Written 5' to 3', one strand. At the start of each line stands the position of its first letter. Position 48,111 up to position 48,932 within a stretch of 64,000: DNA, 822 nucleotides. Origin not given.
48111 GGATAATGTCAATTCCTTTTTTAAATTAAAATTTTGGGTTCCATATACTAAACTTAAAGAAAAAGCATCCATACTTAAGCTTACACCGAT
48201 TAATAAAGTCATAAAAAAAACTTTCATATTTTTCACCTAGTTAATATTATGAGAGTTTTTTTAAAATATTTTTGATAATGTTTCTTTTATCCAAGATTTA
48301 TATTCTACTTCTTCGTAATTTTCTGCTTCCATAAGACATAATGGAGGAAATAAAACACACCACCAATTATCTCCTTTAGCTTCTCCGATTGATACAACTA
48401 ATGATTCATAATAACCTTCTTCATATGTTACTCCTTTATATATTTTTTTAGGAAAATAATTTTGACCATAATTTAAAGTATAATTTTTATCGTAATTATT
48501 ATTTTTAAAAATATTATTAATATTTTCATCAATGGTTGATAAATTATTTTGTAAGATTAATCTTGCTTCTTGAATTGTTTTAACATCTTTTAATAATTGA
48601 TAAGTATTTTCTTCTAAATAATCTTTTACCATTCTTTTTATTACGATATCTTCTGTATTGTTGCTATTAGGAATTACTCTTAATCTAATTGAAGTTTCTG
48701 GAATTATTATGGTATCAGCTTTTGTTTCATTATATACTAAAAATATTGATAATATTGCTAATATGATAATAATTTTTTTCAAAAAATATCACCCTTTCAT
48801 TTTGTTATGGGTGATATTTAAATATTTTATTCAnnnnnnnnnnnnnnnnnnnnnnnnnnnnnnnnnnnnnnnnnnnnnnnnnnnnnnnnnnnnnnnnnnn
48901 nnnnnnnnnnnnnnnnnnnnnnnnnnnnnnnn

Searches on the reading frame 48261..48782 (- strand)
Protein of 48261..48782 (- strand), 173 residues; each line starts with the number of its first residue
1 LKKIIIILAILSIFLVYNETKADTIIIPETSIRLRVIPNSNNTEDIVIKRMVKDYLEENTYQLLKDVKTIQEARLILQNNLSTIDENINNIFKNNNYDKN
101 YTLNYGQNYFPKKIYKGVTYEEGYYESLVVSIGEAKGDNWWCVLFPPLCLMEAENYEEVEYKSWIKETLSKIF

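Call 3: search_protein_families(library=pfam, proteins=[window:48261-48782:-], max_evalue=0.01)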
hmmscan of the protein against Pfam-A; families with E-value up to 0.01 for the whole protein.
window:48261-48782:- (173 aa): 1 family
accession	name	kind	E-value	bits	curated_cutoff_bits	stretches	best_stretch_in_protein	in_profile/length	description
PF09551.15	Spore_II_R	-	2.1e-37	128.9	25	1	30-154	3-127/128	Stage II sporulation protein R (spore_II_R)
